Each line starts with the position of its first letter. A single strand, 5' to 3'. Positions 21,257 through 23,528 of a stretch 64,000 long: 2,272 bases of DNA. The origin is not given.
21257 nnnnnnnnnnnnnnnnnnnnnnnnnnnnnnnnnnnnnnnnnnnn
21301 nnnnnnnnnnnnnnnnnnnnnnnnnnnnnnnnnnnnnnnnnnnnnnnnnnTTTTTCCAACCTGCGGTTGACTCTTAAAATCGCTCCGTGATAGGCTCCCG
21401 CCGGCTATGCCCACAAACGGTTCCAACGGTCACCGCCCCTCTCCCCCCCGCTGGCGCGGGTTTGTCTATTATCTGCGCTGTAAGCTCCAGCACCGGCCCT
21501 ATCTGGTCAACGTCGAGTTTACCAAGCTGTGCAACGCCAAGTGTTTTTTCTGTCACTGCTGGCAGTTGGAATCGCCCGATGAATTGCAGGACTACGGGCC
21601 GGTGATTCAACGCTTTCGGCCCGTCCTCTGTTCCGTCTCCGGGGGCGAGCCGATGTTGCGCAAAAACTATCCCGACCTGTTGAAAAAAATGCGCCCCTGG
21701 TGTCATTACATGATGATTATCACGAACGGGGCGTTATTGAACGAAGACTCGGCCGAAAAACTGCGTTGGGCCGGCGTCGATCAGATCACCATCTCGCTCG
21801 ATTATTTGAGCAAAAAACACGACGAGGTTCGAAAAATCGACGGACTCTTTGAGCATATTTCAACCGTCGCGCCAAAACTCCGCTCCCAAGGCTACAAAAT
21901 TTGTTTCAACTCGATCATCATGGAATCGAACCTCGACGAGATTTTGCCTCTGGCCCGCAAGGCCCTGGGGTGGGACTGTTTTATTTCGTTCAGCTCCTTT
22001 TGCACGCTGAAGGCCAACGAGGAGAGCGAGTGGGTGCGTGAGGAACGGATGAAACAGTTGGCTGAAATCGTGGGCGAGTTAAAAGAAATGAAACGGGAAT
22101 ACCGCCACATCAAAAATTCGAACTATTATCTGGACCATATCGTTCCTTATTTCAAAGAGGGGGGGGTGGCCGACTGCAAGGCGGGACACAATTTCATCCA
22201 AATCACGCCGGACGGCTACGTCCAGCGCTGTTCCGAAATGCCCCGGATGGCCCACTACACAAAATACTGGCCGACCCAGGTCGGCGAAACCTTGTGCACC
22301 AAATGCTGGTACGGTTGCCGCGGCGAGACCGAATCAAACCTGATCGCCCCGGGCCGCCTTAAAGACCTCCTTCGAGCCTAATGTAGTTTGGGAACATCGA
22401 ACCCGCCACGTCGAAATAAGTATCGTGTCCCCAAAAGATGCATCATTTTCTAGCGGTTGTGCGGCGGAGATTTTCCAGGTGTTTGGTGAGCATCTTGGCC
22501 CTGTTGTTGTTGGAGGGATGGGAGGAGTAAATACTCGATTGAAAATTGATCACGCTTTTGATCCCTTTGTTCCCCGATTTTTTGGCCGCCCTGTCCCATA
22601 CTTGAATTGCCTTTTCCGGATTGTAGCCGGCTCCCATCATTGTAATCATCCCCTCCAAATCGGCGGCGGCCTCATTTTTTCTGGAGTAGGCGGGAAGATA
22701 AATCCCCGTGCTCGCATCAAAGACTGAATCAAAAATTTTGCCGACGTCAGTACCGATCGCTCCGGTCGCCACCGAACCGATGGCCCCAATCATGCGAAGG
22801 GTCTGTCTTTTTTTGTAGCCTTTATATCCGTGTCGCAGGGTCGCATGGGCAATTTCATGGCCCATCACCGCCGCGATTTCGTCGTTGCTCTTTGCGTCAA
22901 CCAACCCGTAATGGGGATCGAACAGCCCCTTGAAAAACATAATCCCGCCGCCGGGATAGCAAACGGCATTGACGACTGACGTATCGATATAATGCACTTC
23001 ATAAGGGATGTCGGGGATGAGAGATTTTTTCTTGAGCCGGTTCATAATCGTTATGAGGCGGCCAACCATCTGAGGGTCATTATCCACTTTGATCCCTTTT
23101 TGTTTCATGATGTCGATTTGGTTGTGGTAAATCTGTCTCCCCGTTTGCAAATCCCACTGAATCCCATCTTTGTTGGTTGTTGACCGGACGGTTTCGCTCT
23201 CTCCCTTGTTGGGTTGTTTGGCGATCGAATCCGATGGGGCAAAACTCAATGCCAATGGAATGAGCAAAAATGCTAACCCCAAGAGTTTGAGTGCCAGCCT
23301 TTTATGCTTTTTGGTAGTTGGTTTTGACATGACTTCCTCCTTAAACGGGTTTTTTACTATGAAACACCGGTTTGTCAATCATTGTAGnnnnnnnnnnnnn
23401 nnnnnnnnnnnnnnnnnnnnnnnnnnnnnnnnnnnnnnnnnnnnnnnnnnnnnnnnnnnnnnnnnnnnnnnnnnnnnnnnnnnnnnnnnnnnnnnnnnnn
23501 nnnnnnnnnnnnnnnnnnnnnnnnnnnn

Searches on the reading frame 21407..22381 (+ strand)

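Call 60: search_protein_families(library=pfam, proteins=[window:21407-22381:+], max_evalue=0.0001)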
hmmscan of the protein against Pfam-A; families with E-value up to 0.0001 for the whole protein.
window:21407-22381:+ (324 aa): 1 family
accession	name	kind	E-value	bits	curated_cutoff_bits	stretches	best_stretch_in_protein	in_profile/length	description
PF04055.27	Radical_SAM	-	6.3e-16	59.4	29.5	1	36-184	1-164/166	Radical SAM superfamily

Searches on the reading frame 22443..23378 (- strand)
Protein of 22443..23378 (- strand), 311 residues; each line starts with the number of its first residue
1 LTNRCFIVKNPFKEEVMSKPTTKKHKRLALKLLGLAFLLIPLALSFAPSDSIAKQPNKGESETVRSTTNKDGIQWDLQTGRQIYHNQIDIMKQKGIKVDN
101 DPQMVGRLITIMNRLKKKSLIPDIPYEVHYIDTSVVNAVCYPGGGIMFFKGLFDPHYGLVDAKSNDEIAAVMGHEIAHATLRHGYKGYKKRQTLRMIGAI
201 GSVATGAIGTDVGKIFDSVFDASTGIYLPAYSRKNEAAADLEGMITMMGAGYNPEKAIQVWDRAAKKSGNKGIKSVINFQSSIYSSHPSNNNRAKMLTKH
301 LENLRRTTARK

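Call 51: search_protein_families(library=pfam, proteins=[window:22443-23378:-], max_evalue=0.001)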
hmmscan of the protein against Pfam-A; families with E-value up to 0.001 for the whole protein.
window:22443-23378:- (311 aa): 1 family
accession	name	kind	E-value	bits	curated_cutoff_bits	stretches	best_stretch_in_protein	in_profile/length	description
PF01435.24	Peptidase_M48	-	1e-25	91.1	20.3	1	106-299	5-184/186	Peptidase family M48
